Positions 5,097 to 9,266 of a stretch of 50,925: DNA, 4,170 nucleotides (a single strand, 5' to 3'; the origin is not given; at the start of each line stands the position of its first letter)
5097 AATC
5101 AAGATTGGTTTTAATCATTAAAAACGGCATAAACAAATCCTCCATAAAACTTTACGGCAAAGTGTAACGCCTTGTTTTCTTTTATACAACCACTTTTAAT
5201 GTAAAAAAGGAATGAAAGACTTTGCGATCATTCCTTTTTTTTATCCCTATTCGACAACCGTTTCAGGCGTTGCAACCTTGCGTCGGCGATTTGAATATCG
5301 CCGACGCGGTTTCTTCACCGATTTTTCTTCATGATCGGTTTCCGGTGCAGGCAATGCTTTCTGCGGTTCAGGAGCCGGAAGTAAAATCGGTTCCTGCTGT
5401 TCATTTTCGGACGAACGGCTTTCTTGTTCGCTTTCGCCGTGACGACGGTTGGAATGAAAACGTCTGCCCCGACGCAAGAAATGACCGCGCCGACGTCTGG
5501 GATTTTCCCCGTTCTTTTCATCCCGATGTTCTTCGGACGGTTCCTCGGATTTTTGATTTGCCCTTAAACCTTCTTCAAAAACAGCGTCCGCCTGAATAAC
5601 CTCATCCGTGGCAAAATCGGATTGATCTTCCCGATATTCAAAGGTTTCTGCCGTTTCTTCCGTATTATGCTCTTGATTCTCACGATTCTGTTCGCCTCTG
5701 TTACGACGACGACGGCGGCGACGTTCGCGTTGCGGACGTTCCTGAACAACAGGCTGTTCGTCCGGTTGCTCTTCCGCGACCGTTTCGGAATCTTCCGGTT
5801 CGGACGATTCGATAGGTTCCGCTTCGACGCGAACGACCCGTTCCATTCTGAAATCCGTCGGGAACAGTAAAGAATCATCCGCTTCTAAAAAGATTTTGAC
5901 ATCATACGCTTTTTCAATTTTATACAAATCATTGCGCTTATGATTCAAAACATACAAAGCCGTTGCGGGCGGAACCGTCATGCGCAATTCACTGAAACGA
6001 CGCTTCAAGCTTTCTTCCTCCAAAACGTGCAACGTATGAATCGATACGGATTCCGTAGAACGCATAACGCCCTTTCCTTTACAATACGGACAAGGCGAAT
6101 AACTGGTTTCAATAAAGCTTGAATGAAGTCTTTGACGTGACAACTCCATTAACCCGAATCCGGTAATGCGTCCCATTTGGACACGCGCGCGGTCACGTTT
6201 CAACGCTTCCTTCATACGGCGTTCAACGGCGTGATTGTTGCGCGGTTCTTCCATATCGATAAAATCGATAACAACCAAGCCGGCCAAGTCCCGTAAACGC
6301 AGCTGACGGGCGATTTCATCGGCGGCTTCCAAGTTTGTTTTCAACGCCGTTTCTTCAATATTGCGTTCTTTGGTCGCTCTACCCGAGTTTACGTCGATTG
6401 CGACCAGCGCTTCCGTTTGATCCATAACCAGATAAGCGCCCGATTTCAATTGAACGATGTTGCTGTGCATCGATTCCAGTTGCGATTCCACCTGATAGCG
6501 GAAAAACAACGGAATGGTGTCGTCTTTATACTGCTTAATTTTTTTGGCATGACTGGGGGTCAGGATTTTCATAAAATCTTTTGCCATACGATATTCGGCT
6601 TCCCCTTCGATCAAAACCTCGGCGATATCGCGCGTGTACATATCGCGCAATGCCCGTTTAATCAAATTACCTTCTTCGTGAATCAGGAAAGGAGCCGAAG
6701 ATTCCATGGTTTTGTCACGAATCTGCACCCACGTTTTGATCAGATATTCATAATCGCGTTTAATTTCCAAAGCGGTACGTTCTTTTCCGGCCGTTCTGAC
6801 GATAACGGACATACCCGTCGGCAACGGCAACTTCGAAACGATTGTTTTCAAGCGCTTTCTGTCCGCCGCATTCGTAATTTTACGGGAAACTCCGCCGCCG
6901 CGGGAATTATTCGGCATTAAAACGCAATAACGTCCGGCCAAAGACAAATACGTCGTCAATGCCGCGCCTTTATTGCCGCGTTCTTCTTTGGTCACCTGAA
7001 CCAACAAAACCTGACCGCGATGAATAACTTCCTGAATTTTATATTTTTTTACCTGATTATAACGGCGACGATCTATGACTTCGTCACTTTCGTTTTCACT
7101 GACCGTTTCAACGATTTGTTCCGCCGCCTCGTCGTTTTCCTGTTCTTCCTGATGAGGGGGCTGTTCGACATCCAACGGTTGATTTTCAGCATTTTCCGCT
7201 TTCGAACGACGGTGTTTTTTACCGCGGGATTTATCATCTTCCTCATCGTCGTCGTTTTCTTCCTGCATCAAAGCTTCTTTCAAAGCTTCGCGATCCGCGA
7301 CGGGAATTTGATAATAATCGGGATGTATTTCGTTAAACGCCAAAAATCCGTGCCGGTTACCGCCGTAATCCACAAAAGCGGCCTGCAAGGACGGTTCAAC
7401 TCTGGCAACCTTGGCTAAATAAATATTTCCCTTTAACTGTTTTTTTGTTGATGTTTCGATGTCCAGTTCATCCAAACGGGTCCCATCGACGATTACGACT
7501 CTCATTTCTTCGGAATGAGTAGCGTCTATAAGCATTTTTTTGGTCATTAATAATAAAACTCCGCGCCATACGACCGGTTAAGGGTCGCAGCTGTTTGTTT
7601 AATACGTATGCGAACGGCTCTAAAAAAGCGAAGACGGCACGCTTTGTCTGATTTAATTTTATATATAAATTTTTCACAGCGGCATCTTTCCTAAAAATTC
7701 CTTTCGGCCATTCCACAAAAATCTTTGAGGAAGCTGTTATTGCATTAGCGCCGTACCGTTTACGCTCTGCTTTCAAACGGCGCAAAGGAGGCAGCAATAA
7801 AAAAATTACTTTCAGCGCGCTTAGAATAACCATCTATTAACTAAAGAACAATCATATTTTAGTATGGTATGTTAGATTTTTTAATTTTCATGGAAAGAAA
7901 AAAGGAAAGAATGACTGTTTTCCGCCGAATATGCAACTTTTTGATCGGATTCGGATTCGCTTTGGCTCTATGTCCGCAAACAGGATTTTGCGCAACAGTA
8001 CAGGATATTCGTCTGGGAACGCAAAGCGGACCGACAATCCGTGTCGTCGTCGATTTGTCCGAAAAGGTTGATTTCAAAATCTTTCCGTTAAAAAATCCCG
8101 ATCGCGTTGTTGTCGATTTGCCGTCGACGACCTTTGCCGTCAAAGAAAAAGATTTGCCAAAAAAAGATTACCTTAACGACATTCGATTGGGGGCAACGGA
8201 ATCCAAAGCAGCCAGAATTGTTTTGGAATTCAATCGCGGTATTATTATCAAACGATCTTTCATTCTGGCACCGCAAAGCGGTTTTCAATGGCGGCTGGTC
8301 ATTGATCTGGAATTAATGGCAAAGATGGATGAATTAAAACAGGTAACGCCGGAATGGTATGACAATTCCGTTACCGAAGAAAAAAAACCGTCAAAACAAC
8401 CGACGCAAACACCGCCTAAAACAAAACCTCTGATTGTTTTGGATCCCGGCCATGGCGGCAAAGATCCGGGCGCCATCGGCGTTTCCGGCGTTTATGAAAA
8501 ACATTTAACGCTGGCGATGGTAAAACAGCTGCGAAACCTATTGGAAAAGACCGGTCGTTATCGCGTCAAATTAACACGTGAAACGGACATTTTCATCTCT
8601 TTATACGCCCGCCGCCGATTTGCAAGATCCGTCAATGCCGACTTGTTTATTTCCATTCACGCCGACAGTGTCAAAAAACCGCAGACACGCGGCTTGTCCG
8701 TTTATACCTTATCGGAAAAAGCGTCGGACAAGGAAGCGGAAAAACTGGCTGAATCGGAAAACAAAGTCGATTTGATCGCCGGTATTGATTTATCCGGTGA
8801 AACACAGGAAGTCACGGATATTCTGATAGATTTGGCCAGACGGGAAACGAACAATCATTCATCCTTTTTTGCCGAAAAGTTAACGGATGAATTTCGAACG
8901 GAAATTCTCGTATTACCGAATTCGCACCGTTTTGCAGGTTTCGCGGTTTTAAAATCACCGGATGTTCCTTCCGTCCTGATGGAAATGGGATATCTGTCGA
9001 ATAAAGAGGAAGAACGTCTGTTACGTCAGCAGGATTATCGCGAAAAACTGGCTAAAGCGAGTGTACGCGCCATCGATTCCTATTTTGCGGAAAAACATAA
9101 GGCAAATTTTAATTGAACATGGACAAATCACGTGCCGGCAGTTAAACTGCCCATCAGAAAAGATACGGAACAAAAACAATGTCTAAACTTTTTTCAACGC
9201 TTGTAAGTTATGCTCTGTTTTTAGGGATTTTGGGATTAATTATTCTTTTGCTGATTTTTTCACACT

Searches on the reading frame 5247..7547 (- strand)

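Call 27: search_protein_families(library=pfam, proteins=[window:5247-7547:-], max_evalue=0.0001)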
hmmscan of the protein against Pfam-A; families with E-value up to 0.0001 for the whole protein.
window:5247-7547:- (766 aa): 2 families
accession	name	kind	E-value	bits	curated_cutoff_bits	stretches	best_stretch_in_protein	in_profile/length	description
PF10150.14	RNase_E_G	-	4.6e-100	335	25.5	1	202-473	1-269/270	Ribonuclease E/G family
PF20833.2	RNase_E_G_Thio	-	8.5e-25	87.1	26.8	1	485-570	1-85/86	RNase E/G, Thioredoxin-like domain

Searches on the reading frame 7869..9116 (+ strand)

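Call 27: search_protein_families(library=pfam, proteins=[window:7869-9116:+], max_evalue=0.0001)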
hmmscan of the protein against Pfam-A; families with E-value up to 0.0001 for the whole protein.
window:7869-9116:+ (415 aa): 2 families
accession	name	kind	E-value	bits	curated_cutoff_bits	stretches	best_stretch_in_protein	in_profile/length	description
PF01520.23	Amidase_3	-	1.1e-49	169.2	27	1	189-403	1-173/174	N-acetylmuramoyl-L-alanine amidase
PF11741.13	AMIN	-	5.3e-11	42.9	20.5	1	47-123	2-80/101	AMIN domain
